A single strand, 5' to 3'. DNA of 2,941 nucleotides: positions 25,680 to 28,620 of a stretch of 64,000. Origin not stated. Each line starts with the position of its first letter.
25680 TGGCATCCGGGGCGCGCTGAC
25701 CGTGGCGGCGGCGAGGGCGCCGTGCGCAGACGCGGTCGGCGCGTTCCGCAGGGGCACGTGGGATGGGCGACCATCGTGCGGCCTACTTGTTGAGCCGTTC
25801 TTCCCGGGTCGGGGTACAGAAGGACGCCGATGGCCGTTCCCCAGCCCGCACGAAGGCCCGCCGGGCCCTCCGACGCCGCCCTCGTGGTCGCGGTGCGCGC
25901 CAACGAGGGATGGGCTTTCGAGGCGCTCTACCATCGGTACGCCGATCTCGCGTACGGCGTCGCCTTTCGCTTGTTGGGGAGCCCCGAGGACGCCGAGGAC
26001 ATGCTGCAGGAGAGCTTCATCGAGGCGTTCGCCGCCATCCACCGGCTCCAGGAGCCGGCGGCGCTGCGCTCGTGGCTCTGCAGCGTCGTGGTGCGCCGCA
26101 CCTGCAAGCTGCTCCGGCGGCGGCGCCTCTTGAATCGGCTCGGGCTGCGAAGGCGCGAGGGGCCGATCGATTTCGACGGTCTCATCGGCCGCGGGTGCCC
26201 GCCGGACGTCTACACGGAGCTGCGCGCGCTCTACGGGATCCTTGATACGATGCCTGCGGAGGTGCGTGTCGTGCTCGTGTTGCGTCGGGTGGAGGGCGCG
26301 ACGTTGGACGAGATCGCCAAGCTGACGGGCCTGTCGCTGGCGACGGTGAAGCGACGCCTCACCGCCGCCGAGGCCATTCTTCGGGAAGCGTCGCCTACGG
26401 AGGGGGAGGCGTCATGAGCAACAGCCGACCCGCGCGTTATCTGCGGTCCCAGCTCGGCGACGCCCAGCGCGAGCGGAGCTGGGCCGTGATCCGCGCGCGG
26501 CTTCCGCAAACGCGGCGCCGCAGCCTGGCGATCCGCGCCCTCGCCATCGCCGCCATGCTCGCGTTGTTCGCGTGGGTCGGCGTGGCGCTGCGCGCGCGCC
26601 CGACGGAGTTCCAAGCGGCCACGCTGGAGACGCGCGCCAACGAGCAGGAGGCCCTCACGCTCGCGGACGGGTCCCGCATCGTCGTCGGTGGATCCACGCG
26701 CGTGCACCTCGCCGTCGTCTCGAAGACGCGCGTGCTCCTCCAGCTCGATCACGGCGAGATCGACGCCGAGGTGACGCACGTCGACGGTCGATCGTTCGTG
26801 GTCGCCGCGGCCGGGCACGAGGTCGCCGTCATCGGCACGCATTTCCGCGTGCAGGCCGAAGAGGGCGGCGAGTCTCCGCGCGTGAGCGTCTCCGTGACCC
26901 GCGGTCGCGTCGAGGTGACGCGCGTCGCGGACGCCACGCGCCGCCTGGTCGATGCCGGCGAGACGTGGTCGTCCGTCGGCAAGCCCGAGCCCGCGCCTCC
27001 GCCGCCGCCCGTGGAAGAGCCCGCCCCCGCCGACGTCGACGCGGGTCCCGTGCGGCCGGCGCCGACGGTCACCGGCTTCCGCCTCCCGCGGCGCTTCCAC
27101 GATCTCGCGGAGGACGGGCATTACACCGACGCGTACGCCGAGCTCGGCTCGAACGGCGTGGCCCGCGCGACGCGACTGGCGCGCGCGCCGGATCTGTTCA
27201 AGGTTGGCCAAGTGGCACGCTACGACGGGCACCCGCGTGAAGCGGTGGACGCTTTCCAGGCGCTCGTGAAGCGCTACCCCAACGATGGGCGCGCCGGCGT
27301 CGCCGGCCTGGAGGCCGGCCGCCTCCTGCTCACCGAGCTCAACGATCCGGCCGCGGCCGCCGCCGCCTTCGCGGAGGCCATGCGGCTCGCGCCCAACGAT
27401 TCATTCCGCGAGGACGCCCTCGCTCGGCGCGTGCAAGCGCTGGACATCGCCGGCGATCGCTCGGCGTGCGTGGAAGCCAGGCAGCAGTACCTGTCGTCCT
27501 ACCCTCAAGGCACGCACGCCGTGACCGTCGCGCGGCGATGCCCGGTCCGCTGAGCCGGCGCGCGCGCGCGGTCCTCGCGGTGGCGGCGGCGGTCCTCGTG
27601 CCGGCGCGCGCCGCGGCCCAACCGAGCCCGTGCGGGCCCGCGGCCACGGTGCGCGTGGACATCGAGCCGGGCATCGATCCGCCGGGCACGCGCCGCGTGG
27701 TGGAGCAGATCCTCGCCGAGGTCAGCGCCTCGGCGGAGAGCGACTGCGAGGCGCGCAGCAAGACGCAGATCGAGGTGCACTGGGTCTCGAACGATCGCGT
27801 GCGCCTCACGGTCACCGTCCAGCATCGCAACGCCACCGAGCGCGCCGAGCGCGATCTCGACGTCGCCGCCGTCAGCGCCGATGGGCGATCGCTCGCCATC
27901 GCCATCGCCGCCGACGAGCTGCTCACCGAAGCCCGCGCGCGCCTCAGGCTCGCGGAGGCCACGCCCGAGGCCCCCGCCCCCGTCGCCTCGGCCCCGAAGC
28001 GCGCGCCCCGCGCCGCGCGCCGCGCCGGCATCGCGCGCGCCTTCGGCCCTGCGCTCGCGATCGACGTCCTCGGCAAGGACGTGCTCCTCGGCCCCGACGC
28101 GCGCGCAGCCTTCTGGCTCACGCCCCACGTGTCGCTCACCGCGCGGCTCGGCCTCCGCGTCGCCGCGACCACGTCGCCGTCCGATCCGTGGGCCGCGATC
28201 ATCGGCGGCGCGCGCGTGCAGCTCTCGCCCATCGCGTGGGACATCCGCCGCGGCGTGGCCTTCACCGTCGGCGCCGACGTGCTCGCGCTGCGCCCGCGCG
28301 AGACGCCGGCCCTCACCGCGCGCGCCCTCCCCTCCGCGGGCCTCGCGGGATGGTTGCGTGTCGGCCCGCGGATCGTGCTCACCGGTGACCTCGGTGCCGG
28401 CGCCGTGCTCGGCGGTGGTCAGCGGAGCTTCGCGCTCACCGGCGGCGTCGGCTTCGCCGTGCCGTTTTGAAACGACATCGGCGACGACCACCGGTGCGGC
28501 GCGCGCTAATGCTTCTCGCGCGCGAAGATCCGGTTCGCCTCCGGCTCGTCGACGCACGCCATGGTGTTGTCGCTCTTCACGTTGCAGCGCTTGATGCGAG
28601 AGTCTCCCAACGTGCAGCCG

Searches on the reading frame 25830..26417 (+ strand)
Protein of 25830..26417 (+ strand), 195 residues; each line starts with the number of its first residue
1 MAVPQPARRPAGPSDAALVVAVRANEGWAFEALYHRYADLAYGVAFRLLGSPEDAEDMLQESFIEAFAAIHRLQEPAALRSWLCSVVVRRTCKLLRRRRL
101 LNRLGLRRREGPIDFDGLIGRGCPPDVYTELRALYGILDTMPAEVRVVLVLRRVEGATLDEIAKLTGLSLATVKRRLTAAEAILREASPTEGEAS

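Call 5: search_protein_families(library=pfam, proteins=[window:25830-26417:+], max_evalue=1)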
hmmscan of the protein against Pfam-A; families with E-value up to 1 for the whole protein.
window:25830-26417:+ (195 aa): 15 families
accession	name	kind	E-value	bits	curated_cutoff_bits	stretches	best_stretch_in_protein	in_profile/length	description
PF04542.20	Sigma70_r2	-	9.3e-16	57.8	24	1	33-99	1-69/71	Sigma-70 region 2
PF08281.18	Sigma70_r4_2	-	5e-12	45.7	25.7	1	132-181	2-51/54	Sigma-70, region 4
PF04545.22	Sigma70_r4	-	1.2e-08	34.7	24.1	1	138-185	2-49/50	Sigma-70, region 4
PF07638.17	Sigma70_ECF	-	3.9e-06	27.3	21.1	1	60-185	54-180/185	ECF sigma factor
PF13412.12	HTH_24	-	0.0015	18.5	21.9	1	155-179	16-40/48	Winged helix-turn-helix DNA-binding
PF13384.12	HTH_23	-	0.002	18.3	24.6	1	147-177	7-38/50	Homeodomain-like domain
PF09339.16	HTH_IclR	-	0.0064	16.7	22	1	153-178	15-40/52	IclR helix-turn-helix domain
PF11994.14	DUF3489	-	0.035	14.6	29.5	1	146-174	11-39/68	Protein of unknown function (DUF3489)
PF02796.21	HTH_7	-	0.036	14.6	23.8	1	152-179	17-44/45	Helix-turn-helix domain of resolvase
PF12840.13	HTH_20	-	0.037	14.5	27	1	146-178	8-40/51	Helix-turn-helix domain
PF00356.27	LacI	-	0.048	13.9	27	1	158-181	1-24/46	Bacterial regulatory proteins, lacI family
PF08221.17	HTH_9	-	0.063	13.8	23.4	1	146-177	17-48/62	RNA polymerase III subunit RPC82 helix-turn-helix domain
PF20432.4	Xre-like-HTH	-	0.081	13.7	25.8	1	146-179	13-45/63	Antitoxin Xre-like helix-turn-helix domain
PF12802.13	MarR_2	-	0.098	13.3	27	1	142-178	5-42/61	MarR family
PF04967.18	HTH_10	-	0.19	12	23.1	1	157-182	24-49/53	HTH DNA binding domain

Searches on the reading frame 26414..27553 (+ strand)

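Call 5: search_protein_families(library=pfam, proteins=[window:26414-27553:+], max_evalue=1)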
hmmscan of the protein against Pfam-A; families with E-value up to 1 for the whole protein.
window:26414-27553:+ (379 aa): 11 families
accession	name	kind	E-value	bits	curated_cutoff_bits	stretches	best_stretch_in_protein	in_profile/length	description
PF04773.18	FecR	-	6.4e-14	52.6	24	1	70-167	2-97/97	FecR protein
PF07719.23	TPR_2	-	5.6e-07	29.6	27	2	261-291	4-34/34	Tetratricopeptide repeat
PF13174.12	TPR_6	-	4.6e-06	27.4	26.3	1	261-290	3-32/33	Tetratricopeptide repeat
PF13432.12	TPR_16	-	0.001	19.9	32.7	1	265-329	4-64/65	Tetratricopeptide repeat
PF13428.12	TPR_14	-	0.0047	17.9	23.5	1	265-294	8-37/44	Tetratricopeptide repeat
PF13181.12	TPR_8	-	0.017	15.7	25.7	0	305-329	10-34/34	Tetratricopeptide repeat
PF10003.15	DUF2244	-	0.024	14.8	27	1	125-189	34-96/138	Integral membrane protein (DUF2244)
PF23914.1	TPR_CcmH_CycH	-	0.065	13.5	42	1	306-357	60-108/158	Cytochrome c-type biogenesis protein H TPR domain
PF00515.34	TPR_1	-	0.15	12.4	27.8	0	305-329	10-34/34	Tetratricopeptide repeat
PF13424.12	TPR_12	-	0.26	11.9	30.1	0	255-288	42-75/77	Tetratricopeptide repeat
PF09976.15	TPR_21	-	0.26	11.4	25.5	1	255-335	36-115/193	Tetratricopeptide repeat-like domain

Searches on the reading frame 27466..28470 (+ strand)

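Call 5: search_protein_families(library=pfam, proteins=[window:27466-28470:+], max_evalue=1)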
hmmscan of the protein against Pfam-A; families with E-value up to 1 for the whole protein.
window:27466-28470:+ (334 aa): 0 families

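Call 6: search_protein_families(library=ncbifam, proteins=[window:27466-28470:+], max_evalue=1)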
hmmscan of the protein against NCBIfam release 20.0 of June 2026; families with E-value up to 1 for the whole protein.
window:27466-28470:+ (334 aa): 1 family
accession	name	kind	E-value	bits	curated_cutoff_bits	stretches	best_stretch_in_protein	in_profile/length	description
NF010186.0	PRK13665.1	equivalog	0.61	9.1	393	0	182-207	96-121/328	flotillin-like protein FloA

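Call 58: search_protein_families(library=padloc, proteins=[window:27466-28470:+], max_evalue=1)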
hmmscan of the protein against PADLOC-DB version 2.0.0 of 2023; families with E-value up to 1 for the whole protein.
window:27466-28470:+ (334 aa): 0 families
